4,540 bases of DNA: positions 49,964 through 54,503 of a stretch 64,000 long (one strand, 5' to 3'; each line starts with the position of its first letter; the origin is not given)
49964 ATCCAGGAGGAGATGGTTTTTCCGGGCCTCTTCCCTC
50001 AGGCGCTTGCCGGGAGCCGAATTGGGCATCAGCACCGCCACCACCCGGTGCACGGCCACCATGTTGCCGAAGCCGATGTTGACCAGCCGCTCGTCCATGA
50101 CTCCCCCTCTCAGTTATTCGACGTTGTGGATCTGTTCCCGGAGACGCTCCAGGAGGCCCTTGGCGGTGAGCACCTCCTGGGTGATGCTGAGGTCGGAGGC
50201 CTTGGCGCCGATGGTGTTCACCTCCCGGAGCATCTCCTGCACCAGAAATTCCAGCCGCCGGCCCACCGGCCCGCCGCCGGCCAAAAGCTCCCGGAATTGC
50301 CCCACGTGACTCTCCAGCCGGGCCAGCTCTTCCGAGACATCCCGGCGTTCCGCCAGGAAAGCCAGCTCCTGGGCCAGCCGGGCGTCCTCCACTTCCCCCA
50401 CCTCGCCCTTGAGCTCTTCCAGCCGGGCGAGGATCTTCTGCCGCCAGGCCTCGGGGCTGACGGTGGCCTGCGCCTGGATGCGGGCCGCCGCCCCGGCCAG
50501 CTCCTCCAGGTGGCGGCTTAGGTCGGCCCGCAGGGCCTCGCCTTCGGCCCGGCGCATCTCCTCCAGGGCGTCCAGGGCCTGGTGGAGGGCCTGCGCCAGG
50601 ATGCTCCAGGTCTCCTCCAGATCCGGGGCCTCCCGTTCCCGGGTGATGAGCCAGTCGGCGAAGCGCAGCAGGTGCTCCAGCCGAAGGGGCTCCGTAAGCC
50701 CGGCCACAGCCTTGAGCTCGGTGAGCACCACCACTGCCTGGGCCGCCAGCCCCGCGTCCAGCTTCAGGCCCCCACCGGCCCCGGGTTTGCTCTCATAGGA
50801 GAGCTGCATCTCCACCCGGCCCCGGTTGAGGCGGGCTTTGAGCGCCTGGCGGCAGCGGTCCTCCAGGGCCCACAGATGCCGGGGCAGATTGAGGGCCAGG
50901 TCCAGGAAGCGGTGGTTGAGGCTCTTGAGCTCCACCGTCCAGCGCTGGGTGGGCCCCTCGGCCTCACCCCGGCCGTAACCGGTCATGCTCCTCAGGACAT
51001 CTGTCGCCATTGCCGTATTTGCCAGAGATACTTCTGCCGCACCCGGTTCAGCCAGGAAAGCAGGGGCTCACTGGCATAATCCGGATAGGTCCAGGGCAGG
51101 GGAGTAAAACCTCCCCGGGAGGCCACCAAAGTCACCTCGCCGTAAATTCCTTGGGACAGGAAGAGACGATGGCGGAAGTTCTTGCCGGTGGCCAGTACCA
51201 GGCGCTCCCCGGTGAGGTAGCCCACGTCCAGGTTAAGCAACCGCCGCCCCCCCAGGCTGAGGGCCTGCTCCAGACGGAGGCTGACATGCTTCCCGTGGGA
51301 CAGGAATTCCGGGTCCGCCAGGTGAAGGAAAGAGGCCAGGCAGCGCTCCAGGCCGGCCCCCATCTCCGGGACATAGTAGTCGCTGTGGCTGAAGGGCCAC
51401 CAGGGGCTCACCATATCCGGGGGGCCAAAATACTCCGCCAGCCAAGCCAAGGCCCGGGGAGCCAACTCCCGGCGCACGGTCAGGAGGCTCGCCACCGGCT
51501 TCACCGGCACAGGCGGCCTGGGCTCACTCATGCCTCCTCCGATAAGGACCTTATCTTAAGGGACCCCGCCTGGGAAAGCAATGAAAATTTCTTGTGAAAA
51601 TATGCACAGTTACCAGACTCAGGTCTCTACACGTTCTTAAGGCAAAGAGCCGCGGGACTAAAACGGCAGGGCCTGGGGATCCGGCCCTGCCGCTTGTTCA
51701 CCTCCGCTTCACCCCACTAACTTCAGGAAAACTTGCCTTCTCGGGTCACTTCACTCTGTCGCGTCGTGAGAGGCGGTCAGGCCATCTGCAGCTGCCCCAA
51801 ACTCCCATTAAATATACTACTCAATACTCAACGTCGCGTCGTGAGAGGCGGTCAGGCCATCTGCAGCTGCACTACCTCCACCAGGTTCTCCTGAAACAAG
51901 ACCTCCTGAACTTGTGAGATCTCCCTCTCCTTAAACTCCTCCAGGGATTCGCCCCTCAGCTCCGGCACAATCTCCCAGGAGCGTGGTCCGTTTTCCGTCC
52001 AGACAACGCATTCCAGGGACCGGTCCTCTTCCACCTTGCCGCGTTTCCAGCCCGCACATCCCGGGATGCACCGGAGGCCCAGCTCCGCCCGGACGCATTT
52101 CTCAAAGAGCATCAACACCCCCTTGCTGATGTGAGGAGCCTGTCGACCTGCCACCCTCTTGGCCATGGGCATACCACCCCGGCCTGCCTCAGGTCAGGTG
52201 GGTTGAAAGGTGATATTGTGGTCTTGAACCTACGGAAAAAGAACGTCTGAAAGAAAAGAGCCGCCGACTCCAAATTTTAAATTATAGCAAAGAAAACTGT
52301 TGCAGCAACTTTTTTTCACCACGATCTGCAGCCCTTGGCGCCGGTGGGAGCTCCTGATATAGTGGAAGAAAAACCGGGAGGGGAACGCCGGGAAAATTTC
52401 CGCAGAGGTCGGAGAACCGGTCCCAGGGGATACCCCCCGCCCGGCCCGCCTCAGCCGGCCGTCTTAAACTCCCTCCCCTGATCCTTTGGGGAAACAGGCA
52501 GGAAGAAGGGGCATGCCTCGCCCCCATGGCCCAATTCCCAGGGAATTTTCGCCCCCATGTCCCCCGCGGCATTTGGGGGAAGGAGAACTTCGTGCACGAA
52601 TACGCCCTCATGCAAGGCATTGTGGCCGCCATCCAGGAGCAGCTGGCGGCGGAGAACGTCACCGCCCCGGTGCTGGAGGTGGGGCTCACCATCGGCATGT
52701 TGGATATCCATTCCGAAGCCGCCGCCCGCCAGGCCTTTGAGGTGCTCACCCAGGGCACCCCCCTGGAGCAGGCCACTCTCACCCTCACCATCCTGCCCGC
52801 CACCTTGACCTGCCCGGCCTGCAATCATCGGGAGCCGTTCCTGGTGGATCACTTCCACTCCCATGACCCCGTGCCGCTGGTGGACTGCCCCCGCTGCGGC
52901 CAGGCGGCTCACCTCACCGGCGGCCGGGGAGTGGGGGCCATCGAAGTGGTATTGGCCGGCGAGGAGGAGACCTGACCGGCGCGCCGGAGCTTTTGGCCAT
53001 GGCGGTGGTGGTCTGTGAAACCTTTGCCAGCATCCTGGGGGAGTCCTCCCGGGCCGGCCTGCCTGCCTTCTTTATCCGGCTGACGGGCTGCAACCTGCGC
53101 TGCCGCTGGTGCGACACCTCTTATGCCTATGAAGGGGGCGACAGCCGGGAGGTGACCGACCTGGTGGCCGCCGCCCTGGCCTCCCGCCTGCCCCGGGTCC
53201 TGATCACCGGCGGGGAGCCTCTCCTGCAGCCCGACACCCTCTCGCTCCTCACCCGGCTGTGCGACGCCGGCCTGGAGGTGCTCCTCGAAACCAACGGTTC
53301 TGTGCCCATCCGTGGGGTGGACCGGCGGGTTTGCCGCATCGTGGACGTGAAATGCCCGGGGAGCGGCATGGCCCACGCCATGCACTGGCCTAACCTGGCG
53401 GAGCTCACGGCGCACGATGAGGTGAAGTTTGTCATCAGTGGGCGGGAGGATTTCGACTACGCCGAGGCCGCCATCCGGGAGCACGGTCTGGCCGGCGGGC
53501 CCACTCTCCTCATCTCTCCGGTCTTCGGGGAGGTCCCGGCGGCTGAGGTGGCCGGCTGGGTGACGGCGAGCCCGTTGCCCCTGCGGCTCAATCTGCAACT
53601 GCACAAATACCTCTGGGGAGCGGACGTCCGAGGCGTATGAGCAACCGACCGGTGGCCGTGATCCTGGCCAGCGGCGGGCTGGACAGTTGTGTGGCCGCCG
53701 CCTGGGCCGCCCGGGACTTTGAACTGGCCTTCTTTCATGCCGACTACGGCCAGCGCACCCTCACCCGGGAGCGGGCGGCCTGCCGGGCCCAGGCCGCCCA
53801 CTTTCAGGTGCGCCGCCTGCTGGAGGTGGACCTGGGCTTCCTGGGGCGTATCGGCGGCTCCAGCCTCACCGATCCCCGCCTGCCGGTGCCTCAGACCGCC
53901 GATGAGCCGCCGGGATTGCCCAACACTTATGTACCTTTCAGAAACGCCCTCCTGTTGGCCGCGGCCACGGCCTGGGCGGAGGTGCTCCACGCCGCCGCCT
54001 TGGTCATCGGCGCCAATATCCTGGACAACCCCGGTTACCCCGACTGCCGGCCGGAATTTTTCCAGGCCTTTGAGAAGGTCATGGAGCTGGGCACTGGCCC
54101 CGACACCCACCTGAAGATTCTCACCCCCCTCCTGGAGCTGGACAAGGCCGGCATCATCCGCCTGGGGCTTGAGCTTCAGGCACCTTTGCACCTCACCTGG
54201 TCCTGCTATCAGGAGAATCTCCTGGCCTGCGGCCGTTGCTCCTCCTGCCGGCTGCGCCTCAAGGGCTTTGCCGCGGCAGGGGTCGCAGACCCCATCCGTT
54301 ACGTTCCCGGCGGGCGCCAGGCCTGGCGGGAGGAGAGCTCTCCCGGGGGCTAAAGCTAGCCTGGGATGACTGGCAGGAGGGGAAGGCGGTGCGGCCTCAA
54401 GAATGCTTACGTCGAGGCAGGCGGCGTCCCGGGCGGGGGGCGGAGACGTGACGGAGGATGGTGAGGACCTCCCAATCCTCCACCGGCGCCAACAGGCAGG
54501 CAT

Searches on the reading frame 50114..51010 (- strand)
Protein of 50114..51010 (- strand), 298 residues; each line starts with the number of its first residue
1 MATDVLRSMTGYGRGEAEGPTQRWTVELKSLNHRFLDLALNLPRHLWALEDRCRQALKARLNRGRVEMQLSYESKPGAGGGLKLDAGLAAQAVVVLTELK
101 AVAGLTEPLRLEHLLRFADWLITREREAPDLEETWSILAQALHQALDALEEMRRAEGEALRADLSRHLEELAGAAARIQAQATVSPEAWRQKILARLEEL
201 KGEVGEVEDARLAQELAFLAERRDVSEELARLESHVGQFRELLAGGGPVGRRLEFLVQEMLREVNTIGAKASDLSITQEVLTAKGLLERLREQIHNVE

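Call 87: search_protein_families(library=pfam, proteins=[window:50114-51010:-], max_evalue=0.0001)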
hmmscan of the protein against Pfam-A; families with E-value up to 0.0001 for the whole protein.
window:50114-51010:- (298 aa): 2 families
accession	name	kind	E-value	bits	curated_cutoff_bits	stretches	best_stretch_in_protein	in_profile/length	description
PF03755.18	YicC-like_N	-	3.8e-43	148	25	1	6-161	1-155/156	Endoribonuclease YicC-like, N-terminal region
PF08340.16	YicC-like_C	-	5.8e-39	133.4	27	1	179-298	2-120/120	Endoribonuclease YicC-like, C-terminal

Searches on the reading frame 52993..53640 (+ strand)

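Call 87: search_protein_families(library=pfam, proteins=[window:52993-53640:+], max_evalue=0.0001)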
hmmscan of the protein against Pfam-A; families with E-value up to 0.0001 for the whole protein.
window:52993-53640:+ (215 aa): 1 family
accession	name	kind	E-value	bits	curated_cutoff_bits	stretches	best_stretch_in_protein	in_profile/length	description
PF04055.27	Radical_SAM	-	6.8e-14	52.8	29.5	1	30-171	4-144/166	Radical SAM superfamily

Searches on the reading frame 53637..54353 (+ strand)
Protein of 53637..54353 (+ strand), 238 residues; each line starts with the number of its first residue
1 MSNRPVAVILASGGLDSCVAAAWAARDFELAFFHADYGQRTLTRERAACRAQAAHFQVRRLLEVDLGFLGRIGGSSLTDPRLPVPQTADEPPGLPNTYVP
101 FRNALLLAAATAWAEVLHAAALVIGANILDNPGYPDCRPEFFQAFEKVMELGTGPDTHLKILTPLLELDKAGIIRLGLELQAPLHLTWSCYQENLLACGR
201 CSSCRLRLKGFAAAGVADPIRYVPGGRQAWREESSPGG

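Call 87: search_protein_families(library=pfam, proteins=[window:53637-54353:+], max_evalue=0.0001)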
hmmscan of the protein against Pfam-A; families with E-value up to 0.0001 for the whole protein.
window:53637-54353:+ (238 aa): 1 family
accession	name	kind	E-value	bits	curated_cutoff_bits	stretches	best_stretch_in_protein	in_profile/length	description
PF06508.19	QueC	-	5.4e-61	206.2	22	1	7-214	2-209/210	Queuosine biosynthesis protein QueC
